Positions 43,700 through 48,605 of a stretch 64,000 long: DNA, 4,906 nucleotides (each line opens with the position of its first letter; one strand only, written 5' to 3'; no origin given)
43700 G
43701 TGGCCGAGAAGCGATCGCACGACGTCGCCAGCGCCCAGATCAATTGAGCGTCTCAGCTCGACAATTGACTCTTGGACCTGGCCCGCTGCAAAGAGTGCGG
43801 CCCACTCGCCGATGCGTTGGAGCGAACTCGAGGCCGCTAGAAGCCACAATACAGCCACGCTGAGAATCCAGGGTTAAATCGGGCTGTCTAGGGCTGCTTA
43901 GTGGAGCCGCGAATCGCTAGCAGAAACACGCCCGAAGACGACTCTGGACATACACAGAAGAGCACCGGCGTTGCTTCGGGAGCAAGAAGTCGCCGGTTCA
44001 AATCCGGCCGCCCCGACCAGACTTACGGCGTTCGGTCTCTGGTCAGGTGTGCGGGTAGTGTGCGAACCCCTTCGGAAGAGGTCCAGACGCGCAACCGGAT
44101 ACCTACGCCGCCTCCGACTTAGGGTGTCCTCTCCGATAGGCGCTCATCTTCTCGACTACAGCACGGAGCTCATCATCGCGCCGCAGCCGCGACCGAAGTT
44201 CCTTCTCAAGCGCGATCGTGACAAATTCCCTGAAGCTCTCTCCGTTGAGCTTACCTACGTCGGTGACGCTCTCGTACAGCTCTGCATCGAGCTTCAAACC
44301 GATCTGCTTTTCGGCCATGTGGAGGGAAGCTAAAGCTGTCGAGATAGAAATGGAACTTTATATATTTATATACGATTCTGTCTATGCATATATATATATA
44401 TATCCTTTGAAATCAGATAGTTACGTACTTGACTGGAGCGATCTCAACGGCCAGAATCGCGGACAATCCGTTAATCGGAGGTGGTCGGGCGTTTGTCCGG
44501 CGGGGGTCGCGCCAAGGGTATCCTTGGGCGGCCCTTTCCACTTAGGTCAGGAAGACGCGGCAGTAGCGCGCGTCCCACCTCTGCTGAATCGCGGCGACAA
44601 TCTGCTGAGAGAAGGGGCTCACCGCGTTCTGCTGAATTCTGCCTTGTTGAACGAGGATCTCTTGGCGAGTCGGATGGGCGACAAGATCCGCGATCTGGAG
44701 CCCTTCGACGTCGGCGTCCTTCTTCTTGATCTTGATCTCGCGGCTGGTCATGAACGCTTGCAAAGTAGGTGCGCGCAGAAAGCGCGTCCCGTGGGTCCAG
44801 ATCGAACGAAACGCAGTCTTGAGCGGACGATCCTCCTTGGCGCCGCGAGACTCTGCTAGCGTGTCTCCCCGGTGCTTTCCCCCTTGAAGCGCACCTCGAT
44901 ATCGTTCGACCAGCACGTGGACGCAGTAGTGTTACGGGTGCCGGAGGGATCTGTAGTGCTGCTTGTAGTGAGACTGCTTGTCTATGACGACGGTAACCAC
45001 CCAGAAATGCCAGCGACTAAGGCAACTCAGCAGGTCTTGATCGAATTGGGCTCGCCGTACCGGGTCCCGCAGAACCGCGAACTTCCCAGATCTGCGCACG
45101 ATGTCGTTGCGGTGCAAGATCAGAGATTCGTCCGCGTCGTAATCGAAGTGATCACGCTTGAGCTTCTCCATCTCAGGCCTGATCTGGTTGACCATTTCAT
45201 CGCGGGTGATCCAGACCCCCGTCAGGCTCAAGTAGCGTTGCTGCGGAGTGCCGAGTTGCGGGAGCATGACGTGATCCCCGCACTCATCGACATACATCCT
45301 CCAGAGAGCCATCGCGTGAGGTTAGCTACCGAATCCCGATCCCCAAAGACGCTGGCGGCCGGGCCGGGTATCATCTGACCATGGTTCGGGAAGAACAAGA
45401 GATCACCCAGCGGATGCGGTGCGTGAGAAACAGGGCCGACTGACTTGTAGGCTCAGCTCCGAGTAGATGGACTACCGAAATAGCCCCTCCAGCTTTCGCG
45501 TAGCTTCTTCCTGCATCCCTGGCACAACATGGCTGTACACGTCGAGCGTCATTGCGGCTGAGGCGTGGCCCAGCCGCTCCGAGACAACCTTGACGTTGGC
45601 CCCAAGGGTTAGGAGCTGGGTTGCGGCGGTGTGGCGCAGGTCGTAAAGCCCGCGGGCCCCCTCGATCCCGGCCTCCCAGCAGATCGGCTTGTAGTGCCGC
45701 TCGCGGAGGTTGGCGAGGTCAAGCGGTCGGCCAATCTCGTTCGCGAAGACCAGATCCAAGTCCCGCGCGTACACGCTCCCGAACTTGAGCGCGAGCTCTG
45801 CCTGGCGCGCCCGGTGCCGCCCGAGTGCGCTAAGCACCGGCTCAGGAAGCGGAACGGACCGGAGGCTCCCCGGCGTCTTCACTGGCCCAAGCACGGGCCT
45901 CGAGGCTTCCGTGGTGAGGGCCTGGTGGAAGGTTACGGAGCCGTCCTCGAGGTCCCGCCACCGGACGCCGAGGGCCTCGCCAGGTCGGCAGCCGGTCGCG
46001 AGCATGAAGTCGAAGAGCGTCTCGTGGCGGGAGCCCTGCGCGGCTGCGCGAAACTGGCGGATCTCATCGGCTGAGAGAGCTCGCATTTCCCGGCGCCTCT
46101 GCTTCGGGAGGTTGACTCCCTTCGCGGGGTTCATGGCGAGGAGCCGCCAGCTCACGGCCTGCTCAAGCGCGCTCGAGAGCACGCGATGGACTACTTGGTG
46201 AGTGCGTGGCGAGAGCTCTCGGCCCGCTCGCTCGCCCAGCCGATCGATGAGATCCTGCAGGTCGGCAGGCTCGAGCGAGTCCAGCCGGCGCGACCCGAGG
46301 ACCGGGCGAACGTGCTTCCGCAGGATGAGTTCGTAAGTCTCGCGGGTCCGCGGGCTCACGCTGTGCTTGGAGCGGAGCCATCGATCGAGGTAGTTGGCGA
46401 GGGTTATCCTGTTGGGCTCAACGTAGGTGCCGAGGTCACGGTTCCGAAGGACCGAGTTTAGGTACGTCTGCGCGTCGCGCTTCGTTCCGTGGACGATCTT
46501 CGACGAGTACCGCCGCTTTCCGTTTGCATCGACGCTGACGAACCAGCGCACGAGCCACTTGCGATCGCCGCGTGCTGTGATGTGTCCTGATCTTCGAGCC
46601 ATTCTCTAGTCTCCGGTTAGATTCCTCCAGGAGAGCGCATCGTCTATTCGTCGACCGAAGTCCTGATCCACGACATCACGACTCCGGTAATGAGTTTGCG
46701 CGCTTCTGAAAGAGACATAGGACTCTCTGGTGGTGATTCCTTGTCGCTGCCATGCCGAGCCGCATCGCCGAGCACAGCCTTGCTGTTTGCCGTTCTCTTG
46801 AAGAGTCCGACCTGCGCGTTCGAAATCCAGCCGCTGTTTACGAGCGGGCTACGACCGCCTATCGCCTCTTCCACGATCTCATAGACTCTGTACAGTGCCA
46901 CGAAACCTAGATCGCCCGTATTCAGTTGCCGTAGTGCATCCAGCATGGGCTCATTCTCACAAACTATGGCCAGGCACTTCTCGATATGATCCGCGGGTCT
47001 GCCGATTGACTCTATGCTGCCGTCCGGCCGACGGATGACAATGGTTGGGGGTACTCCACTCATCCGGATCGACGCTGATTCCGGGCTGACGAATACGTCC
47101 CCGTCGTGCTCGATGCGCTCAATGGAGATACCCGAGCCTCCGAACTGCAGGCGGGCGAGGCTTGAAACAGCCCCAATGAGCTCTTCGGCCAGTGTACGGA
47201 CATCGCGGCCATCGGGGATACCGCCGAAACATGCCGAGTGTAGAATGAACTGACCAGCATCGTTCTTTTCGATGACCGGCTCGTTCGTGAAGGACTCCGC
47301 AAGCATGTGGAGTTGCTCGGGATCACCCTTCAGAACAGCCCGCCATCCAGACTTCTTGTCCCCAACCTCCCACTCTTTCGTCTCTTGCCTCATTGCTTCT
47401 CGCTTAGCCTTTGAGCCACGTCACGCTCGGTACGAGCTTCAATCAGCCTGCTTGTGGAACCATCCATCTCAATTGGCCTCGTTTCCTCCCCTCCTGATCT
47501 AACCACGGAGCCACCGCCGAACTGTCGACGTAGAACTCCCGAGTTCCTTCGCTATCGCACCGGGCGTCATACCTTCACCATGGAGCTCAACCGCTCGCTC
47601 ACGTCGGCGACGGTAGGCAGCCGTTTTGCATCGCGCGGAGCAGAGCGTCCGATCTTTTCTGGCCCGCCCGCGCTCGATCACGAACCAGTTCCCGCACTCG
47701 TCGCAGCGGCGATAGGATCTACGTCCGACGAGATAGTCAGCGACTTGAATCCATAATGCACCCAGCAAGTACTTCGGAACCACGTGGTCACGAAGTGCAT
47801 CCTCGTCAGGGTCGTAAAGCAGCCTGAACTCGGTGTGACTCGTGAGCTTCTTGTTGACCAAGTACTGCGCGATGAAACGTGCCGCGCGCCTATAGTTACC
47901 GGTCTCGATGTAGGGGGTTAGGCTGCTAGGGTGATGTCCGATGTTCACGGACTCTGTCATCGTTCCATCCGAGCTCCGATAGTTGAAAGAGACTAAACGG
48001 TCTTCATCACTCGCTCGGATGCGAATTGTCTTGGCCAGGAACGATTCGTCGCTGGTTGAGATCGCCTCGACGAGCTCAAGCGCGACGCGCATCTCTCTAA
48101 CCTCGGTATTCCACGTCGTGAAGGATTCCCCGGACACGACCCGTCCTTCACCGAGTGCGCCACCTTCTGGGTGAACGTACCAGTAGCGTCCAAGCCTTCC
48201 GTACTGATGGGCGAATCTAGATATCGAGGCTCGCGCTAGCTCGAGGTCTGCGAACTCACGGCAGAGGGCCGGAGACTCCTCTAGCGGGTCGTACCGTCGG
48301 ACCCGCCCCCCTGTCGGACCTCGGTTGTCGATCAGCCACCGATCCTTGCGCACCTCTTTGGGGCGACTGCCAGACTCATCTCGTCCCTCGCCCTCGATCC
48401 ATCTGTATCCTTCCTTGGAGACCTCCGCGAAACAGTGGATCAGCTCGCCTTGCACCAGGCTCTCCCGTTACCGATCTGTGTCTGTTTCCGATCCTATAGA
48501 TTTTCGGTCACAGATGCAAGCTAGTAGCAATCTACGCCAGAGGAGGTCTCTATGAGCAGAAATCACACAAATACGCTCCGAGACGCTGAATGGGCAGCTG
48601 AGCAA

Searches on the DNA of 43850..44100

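Call 116: search_rna_families(source=window, start=43850, end=44100, threshold=evalue, max_evalue=1)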
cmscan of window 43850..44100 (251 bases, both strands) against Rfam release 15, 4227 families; matches with E-value up to 1: 2.
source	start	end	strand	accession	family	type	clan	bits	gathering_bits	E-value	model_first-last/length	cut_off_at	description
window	43978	44017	-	RF04354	Plastid-ycf2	Cis-reg;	-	18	65.7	0.26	1-75/75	no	Plastid-ycf2 5UTR RNA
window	43991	44008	+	RF00023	tmRNA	Gene;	CL00001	9.7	47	0.04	346-363/374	no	transfer-messenger RNA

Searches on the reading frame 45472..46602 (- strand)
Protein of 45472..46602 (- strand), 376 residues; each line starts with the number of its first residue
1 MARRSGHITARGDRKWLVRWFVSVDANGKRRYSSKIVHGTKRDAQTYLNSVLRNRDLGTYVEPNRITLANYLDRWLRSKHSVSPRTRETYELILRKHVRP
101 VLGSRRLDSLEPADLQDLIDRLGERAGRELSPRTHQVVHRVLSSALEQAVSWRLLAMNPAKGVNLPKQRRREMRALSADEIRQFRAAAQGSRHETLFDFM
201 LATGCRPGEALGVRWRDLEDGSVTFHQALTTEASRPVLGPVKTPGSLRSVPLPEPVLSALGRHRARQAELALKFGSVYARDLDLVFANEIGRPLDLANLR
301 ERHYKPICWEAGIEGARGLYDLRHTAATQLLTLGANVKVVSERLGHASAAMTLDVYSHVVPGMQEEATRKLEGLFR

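Call 25: search_protein_families(library=pfam, proteins=[window:45472-46602:-], max_evalue=0.01)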
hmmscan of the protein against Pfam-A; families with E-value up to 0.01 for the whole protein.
window:45472-46602:- (376 aa): 3 families
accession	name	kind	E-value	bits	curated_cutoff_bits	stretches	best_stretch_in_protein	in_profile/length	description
PF00589.27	Phage_integrase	-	8.1e-21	75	27.1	1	176-359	3-168/172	Phage integrase family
PF14659.12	Phage_int_SAM_3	-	4.1e-13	49.8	22.6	1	67-122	1-57/58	Phage integrase, N-terminal SAM-like domain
PF22022.2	Phage_int_M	-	1.5e-06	28.7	27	1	73-148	6-82/96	Phage integrase central domain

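Call 26: search_protein_families(library=phrogs, proteins=[window:45472-46602:-], max_evalue=0.01)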
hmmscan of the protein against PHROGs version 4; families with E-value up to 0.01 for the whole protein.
window:45472-46602:- (376 aa): 8 families
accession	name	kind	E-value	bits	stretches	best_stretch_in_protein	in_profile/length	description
phrog_1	-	integration and excision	4.7e-77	261.7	1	10-374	118-450/611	integrase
phrog_216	-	integration and excision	8.1e-27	95.1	1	136-372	16-237/301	integrase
phrog_7685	-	integration and excision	4e-15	57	1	239-375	120-239/240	integrase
phrog_26960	-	unknown function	5.7e-12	47.1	1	14-120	16-124/146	-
phrog_7244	-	integration and excision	8.9e-05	22.9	1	65-230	72-235/263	integrase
phrog_23783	-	integration and excision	0.00029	21.8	1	25-167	23-156/162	integrase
phrog_5127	-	integration and excision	0.0031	18.1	1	48-213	98-234/355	integrase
phrog_7269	-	integration and excision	0.0084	17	0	319-366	30-76/89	integrase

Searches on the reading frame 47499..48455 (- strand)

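Call 25: search_protein_families(library=pfam, proteins=[window:47499-48455:-], max_evalue=0.01)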
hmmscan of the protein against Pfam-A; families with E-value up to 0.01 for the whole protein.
window:47499-48455:- (318 aa): 4 families
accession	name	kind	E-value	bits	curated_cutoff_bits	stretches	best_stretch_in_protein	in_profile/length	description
PF13384.12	HTH_23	-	3.5e-07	30.3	24.6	1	282-317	4-39/50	Homeodomain-like domain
PF13551.12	HTH_29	-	0.00018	21.9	28.1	1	288-316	4-33/64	Winged helix-turn helix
PF02796.21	HTH_7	-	0.0021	18.6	23.8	1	286-316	12-42/45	Helix-turn-helix domain of resolvase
PF08281.18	Sigma70_r4_2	-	0.0024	17.9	25.7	1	284-316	14-47/54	Sigma-70, region 4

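Call 26: search_protein_families(library=phrogs, proteins=[window:47499-48455:-], max_evalue=0.01)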
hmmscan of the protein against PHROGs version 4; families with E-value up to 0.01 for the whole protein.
window:47499-48455:- (318 aa): 13 families
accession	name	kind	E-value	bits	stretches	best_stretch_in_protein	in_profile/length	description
phrog_1271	-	DNA, RNA and nucleotide metabolism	2.3e-05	25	1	244-298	208-248/361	HNH endonuclease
phrog_30937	-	unknown function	6.7e-05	23.9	1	287-317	29-59/62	-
phrog_664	-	DNA, RNA and nucleotide metabolism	0.0001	23.2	1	268-318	66-123/210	DNA binding protein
phrog_7061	-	DNA, RNA and nucleotide metabolism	0.00011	23.7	1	279-317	28-66/70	HTH DNA binding protein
phrog_16925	-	unknown function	0.00021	22.5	1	250-287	7-42/151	-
phrog_645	-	DNA, RNA and nucleotide metabolism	0.00022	22.4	1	275-315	17-58/196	Rnase E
phrog_3855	-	DNA, RNA and nucleotide metabolism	0.00042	21.7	1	277-314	61-98/115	HTH DNA binding protein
phrog_836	-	transcription regulation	0.00054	21.1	1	274-317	75-118/133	late transcriptional activator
phrog_171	-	DNA, RNA and nucleotide metabolism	0.00085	20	1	245-287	35-75/452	NinG/ Rap DNA junction specific endonuclease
phrog_1157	-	integration and excision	0.00096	19.5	0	290-317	12-39/422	transposase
phrog_5536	-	unknown function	0.0011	19.7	1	284-315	10-41/172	-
phrog_8643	-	DNA, RNA and nucleotide metabolism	0.0024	18.7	1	249-291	2-41/179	DNA polymerase/primase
phrog_10624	-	unknown function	0.0035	17.9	1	279-315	10-46/165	-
